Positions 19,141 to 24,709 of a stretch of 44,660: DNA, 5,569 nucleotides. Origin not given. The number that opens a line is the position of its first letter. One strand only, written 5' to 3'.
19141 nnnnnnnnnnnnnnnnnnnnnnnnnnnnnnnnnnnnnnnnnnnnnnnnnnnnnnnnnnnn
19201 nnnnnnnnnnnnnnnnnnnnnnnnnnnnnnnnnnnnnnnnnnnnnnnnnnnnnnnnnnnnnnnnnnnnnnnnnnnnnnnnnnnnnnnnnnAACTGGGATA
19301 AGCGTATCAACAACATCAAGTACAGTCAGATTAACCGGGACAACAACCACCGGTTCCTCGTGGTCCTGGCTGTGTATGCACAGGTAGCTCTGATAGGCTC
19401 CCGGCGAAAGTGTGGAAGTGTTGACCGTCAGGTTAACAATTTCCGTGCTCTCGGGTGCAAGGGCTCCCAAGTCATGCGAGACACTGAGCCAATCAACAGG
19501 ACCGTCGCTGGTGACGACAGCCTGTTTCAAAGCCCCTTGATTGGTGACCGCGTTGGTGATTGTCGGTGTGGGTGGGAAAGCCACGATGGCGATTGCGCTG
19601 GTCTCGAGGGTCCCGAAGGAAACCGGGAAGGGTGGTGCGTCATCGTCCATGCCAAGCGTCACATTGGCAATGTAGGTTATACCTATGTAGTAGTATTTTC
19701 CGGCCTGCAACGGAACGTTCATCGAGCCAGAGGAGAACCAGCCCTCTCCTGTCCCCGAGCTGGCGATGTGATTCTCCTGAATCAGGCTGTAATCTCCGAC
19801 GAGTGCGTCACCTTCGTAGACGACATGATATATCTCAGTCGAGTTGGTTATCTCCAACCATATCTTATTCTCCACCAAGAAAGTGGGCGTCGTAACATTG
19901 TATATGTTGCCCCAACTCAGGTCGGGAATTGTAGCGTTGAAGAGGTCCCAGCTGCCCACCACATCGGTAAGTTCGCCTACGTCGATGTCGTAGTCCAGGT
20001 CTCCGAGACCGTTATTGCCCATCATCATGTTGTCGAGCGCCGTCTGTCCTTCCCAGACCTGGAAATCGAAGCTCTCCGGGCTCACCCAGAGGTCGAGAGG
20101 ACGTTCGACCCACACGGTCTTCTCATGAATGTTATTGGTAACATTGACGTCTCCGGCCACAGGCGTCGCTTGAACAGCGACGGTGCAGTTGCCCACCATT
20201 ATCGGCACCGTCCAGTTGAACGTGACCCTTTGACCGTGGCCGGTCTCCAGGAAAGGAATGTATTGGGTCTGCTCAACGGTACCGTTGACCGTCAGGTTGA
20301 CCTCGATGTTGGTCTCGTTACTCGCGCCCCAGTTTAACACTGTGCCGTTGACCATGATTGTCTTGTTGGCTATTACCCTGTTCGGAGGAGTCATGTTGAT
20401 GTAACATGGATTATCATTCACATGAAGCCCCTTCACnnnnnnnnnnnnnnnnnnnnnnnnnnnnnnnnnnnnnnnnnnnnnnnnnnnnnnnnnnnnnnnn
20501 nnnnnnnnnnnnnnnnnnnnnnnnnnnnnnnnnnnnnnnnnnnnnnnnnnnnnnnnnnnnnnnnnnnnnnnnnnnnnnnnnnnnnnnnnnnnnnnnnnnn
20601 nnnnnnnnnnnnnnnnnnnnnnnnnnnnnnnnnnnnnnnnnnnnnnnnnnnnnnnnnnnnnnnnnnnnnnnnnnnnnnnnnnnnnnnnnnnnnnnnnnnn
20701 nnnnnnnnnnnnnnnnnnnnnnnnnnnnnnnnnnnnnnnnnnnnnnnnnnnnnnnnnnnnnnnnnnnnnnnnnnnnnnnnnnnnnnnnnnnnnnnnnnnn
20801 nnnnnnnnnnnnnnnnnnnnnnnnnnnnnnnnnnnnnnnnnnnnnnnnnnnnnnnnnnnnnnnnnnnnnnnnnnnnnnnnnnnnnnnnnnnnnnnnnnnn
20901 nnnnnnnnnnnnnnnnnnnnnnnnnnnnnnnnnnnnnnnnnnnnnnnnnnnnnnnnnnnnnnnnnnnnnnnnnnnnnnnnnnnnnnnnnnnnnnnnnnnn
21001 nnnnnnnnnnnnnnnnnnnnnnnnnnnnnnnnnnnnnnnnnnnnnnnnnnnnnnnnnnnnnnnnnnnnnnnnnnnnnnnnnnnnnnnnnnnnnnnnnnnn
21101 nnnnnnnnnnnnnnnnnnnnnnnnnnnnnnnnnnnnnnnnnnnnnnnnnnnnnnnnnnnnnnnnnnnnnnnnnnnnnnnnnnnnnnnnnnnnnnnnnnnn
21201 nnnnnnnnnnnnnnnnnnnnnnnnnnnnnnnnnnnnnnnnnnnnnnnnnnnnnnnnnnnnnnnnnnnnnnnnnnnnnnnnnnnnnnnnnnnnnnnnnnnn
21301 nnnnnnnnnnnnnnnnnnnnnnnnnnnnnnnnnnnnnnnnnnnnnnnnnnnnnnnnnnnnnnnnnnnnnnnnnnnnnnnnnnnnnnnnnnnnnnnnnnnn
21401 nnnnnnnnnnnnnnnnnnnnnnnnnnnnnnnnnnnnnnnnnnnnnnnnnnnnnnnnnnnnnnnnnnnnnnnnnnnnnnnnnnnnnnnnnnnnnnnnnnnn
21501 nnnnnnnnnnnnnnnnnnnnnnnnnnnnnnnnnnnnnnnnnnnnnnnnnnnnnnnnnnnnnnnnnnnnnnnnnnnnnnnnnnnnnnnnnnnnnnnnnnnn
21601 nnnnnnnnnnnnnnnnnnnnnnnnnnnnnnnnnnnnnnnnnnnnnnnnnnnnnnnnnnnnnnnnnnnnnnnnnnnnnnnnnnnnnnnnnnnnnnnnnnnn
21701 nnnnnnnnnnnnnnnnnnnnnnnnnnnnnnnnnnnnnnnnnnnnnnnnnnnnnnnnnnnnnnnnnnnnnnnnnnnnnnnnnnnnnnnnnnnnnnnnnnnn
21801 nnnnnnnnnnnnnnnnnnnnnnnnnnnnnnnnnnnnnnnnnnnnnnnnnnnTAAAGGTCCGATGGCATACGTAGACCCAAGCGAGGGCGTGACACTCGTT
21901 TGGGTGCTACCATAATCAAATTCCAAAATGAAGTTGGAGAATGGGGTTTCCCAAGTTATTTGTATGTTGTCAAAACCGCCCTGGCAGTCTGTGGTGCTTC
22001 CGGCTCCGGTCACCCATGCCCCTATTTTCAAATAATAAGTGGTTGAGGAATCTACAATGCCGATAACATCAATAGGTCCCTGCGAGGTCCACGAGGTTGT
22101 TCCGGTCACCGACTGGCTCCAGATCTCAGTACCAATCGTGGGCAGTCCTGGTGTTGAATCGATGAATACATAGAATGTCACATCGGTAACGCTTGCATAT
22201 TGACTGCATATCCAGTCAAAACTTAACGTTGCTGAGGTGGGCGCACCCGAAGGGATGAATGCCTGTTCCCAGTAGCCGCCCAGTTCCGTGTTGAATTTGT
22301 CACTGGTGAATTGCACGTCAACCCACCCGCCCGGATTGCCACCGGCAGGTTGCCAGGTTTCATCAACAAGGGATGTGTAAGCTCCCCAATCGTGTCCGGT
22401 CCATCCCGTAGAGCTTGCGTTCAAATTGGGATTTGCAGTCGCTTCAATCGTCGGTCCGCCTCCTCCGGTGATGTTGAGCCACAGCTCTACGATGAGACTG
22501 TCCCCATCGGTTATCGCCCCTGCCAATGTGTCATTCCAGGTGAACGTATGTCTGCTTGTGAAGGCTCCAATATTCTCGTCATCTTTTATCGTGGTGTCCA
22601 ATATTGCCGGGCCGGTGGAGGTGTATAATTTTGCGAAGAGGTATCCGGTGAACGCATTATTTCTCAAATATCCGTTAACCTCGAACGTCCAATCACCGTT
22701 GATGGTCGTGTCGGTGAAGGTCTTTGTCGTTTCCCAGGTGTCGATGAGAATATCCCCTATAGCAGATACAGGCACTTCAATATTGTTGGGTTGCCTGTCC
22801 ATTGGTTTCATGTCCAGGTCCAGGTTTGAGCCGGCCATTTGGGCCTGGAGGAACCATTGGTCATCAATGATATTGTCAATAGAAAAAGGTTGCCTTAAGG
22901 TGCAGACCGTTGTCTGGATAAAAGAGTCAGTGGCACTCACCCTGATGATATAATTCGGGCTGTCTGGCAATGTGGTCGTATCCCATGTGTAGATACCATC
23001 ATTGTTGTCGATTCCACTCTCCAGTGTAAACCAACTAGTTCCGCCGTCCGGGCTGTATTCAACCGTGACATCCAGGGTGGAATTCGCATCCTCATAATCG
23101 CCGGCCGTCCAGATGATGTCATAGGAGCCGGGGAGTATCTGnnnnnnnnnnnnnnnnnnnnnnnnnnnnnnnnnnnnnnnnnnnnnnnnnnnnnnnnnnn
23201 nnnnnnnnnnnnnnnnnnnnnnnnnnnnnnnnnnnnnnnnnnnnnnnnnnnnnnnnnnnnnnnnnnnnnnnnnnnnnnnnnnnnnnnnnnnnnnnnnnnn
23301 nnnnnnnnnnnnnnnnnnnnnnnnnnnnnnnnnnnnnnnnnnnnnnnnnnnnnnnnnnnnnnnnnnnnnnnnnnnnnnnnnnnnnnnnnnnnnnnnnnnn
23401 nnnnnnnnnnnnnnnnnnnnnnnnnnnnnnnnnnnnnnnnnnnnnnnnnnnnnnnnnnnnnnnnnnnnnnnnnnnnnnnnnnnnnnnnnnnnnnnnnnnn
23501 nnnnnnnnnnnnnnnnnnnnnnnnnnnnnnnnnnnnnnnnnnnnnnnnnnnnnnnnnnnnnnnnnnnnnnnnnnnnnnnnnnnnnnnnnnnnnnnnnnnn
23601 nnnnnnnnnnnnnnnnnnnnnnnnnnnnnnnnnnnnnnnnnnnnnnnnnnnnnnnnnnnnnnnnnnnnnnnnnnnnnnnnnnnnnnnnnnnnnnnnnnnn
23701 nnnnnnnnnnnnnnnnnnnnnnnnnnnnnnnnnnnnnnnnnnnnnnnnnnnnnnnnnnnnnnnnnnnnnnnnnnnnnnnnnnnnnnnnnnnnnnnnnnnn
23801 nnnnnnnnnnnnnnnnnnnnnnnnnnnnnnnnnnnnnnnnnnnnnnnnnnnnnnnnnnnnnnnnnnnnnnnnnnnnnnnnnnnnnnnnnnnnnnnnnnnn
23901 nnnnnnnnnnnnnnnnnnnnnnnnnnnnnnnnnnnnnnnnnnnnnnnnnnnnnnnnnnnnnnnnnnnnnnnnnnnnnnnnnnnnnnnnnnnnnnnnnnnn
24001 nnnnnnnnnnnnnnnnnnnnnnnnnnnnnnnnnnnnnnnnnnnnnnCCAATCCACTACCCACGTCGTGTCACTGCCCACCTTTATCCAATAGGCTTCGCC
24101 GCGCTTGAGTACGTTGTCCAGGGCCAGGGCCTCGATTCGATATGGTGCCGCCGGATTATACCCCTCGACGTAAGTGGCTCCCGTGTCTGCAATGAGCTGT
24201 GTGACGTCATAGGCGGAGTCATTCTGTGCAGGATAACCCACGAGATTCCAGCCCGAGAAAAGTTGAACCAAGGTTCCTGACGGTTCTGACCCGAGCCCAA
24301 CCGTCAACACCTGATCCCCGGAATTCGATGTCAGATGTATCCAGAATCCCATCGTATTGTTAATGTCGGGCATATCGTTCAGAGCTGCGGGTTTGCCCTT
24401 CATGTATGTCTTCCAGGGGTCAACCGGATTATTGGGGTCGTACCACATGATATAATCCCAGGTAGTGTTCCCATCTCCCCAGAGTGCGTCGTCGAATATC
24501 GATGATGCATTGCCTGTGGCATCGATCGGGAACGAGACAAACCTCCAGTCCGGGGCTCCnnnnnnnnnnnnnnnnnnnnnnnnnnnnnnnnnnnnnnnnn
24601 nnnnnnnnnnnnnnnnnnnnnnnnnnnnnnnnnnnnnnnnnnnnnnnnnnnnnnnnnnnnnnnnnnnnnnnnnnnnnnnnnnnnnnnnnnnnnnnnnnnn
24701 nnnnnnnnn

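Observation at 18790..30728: Five-gene operon of paralogous CxxC-headed surface proteins arranged E-D-C-B-A (two-gene module duplicated around a minimal member)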

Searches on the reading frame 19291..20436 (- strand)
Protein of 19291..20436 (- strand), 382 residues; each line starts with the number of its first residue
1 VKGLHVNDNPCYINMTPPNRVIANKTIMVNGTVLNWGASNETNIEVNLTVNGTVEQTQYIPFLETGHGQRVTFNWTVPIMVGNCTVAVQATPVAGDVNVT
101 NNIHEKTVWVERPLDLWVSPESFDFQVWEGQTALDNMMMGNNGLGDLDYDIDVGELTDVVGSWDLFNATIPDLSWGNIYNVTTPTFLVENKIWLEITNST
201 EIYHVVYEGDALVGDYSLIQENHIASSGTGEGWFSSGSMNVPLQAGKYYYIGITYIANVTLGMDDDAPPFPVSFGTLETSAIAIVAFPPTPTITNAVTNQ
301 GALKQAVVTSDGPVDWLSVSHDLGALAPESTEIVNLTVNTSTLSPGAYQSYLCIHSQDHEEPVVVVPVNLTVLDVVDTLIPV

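Call 69: search_protein_families(library=pfam, proteins=[window:19291-20436:-], max_evalue=5)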
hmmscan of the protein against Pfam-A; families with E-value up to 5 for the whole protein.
window:19291-20436:- (382 aa): 3 families
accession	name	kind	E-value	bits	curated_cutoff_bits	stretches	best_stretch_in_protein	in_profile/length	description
PF07705.17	CARDB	-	1.6e-10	41.6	22.7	1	14-92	8-85/101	CARDB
PF19190.6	BACON_2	-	8.7e-07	29.2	25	1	306-358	36-85/94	Viral BACON domain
PF03370.18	CBM_21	-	0.012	16.3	28.9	1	78-126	6-54/113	Carbohydrate/starch-binding module (family 21)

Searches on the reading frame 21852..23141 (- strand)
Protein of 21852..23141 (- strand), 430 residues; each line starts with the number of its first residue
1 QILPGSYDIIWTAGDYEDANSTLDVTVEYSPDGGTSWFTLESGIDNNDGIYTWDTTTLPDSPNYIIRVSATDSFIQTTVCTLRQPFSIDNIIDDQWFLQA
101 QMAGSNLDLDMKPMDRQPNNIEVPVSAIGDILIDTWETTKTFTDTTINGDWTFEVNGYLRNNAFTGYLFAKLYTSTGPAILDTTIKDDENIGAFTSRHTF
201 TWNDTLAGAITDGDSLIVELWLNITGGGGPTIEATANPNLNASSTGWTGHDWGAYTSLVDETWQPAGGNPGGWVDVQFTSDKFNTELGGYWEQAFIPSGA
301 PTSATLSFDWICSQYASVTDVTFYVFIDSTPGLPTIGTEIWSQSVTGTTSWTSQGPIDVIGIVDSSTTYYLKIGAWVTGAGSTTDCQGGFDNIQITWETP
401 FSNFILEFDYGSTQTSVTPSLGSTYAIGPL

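Call 68: search_solved_structures(query=window:21852-23141:-, max_evalue=1)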
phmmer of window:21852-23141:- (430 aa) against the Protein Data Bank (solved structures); distinct sequences matched with E-value up to 1: 4.
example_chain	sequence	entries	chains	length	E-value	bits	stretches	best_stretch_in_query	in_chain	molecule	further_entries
9ch4_B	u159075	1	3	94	0.71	11.7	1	114-178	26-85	Beta-2-microglobulin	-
8gm8_B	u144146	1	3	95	0.73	11.7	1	113-178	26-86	Beta-2-microglobulin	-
5yc5_C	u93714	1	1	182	0.74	11.7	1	20-70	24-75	Low affinity immunoglobulin gamma Fc region receptor III-A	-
6luo_A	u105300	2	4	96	0.74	11.7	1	113-178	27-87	Beta-2-microglobulin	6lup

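Call 69: search_protein_families(library=pfam, proteins=[window:21852-23141:-], max_evalue=5)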
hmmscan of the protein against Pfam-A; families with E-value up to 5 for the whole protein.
window:21852-23141:- (430 aa): 0 families

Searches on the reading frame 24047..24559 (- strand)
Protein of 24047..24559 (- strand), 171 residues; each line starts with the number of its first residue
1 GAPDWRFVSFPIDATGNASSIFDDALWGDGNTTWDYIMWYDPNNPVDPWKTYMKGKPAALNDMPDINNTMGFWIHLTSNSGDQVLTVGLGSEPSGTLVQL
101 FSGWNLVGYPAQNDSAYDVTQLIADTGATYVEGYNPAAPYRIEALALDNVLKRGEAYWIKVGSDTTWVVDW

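Call 42: find_related_loci(query=A5, collection=genome_contigs, flank=6000)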
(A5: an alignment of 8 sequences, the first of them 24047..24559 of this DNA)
Query A5 (171 aa) in genome_contigs; peptide patterns used: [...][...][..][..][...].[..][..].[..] (x = any residue, [..] = any of these).
67 stretches matched a pattern; 38 encode a relative of the query (tblastn E <= 1e-3); 38 distinct loci.
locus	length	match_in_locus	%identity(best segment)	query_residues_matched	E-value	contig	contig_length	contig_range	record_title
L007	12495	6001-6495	46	5-171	4e-42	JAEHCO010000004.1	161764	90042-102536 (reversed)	MAG: Methanobacteriota archaeon isolate SF.bin51 NODE_4_length_161764_cov_11.941238, whole genome shotgun sequence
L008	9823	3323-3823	47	2-171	5e-42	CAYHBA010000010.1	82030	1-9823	MAG TPA_asm: uncultured Thermoplasmata archaeon isolate ERP119294_co1_428 genome assembly, contig: NODE_274_length_82030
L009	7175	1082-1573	49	5-171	6e-42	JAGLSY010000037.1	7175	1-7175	MAG: Thermoplasmata archaeon isolate RS_9_71 ROV157_9.bin.71.fa_37, whole genome shotgun sequence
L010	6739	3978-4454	49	5-171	5e-41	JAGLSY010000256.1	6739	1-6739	MAG: Thermoplasmata archaeon isolate RS_9_71 ROV157_9.bin.71.fa_256, whole genome shotgun sequence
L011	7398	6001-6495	45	5-171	1e-39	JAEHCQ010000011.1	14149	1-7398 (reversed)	MAG: Methanobacteriota archaeon isolate SF.bin11 NODE_11_length_14149_cov_38.927658, whole genome shotgun sequence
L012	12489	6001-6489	44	5-171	1e-38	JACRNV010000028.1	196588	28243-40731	MAG: Methanobacteriota archaeon isolate NC_groundwater_1944_Pr3_S-0.2um_58_6 scaffold_8470, whole genome shotgun sequenc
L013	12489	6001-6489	39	2-171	6e-36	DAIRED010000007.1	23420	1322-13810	MAG TPA_asm: Thermoplasmatota archaeon isolate CTOTU11644 NODE_1285_length_23420_cov_4.706142, whole genome shotgun sequ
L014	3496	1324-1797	42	5-171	2e-35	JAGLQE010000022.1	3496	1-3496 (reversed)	MAG: Thermoplasmata archaeon isolate RS_8_37 ROV157_8.bin.37.fa_22, whole genome shotgun sequence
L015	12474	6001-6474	43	5-171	6e-35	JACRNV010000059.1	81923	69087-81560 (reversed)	MAG: Methanobacteriota archaeon isolate NC_groundwater_1944_Pr3_S-0.2um_58_6 scaffold_710265, whole genome shotgun seque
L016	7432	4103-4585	41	5-171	1e-34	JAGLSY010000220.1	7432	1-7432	MAG: Thermoplasmata archaeon isolate RS_9_71 ROV157_9.bin.71.fa_220, whole genome shotgun sequence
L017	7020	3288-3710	43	25-169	1e-34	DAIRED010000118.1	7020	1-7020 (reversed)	MAG TPA_asm: Thermoplasmatota archaeon isolate CTOTU11644 NODE_5860_length_7020_cov_5.021680, whole genome shotgun seque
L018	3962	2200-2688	40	5-171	3e-34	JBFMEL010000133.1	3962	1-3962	MAG: Thermoplasmatota archaeon isolate MAG244 MAG244_133, whole genome shotgun sequence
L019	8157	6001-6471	40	5-171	1e-32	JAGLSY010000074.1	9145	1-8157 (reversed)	MAG: Thermoplasmata archaeon isolate RS_9_71 ROV157_9.bin.71.fa_74, whole genome shotgun sequence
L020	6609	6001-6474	41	5-171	2e-31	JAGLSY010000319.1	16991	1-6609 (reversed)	MAG: Thermoplasmata archaeon isolate RS_9_71 ROV157_9.bin.71.fa_319, whole genome shotgun sequence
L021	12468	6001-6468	37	5-171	1e-30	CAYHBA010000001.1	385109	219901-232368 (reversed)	MAG TPA_asm: uncultured Thermoplasmata archaeon isolate ERP119294_co1_428 genome assembly, contig: NODE_22_length_385109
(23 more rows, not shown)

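Call 50: predict_structure(alignment_id=A6)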
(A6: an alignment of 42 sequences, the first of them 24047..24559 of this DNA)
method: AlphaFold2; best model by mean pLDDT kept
length: 171 residues; sequences in the alignment: 42
mean_pLDDT: 86.2   pTM: 0.84
mean pLDDT of the five models: 86.2, 85.2, 84.9, 83.1, 83.0
residues with pLDDT >= 90: 98; 70-90: 46; 50-70: 24; < 50: 3
segments of 3 or more residues with pLDDT < 50: none
pLDDT, mean of each block of 10 residues (from residue 1): 86 65 57 88 95 90 87 85 69 87 95 85 97 95 97 94 95 68
secondary structure, 60 per line:
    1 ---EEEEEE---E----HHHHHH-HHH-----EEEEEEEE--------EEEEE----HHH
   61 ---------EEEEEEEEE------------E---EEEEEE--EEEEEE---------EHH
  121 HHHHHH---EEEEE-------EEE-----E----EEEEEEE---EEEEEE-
elements in order: E4-9 H18-23 E33-40 E49-53 E70-78 E95-100 E103-108 H119-126 E130-134 E142-144 E155-161 E165-170

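Call 53: fold_search(model_id=the predicted structure, library=pdb)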
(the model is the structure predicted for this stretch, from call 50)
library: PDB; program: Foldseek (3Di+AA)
matches with E <= 10: 375; with E <= 0.001: 0
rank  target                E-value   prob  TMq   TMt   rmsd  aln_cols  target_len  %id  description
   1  6z2l_A                5.7e-02  0.10  0.16  0.15  16.1       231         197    7  Structure of Plasmodium falciparum P113 bound to antibody P3.2 (released 2020-07-22)
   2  2vvf_A                7.5e-02  0.14  0.22  0.15  18.8       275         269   10  Crystal structure of the major capsid protein P2 from Bacteriophage PM2 (released 2008-09-16)
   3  1moe_A                1.3e-01  0.07  0.16  0.13  19.0       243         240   11  The three-dimensional structure of an engineered scFv T84.66 dimer or diabody in VL to VH linkage. (released 2003-03-18)
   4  9wp9_C                1.4e-01  0.06  0.14  0.11  15.4       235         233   11  Cryo-EM structure of the d18:1 S1P-bound S1PR3 and Gq complex (released 2025-11-26)
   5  2wzp_A                1.5e-01  0.06  0.13  0.09  24.6       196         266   10  Structures of Lactococcal Phage p2 Baseplate Shed Light on a Novel Mechanism of Host Attachment and Activation in Siph (released 2010-02-16)
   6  1yi9                  1.7e-01  0.02  0.11  0.08  18.1       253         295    8  Crystal Structure Analysis of the oxidized form of the M314I mutant of Peptidylglycine alpha-Hydroxylating Monooxygenase (released 2005-11-15)
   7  2x53_A                1.9e-01  0.05  0.13  0.09  24.6       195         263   10  Structure of the phage p2 baseplate in its activated conformation with Sr (released 2010-02-16)
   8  5utk_A                2.1e-01  0.06  0.16  0.11  20.1       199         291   11  Crystal structure of the membrane proximal three fibronectin type III (FNIII) domains of Tie2 (Tie2[FNIIIa-c]) (released 2017-04-12)
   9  9lsi_C                3.1e-01  0.03  0.14  0.12  23.5       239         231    8  Cryo-EM structure of the S82C-S82C diabody complex (CitS-diabody #2-TLR3) (released 2025-03-12)
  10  4gx5_B                3.7e-01  0.75  0.26  0.09   3.7        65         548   18  GsuK Channel (released 2012-12-26)
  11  1zru_A                3.9e-01  0.04  0.13  0.10  24.9       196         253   10  structure of the lactophage p2 receptor binding protein in complex with glycerol (released 2006-03-28)
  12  2bsd_A                4.1e-01  0.04  0.13  0.10  25.0       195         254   10  Structure of Lactococcal Bacteriophage p2 Receptor Binding Protein (released 2005-11-02)
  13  8peq_B                4.3e-01  0.04  0.14  0.10  18.6       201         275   12  Complex of diubiquitin-derived artificial binding protein (Affilin) variant Af2 with its target oncofetal fibronectin  (released 2024-06-26)
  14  1bf8_MODEL_1_A        4.3e-01  0.02  0.11  0.10  17.5       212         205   13  PERIPLASMIC CHAPERONE FIMC, NMR, 20 STRUCTURES (released 1998-11-18)
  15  7pln_A                5.1e-01  0.06  0.19  0.14  16.0       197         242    9  Structure of the APCbeta domain of Plasmodium vivax perforin-like protein 1 (released 2022-06-29)
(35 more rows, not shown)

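Call 64: search_protein_families(library=pfam, alignment_id=A6, max_evalue=1)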
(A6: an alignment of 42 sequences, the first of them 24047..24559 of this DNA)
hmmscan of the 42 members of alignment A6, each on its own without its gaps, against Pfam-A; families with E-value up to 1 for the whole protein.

A. member 1, window:24047-24559:- (171 aa): 0 families

B. families by the number of members that match (of 42 scanned): 4 families
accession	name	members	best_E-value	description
PF23457.1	LysM2_NFP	1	0.064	NFP LysM2 domain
PF08410.15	DUF1737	1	0.14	Domain of unknown function (DUF1737)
PF03205.20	MobB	1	0.17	Molybdopterin guanine dinucleotide synthesis protein B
PF24788.1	AtPDCT1_2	1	0.26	AtPDCT1/2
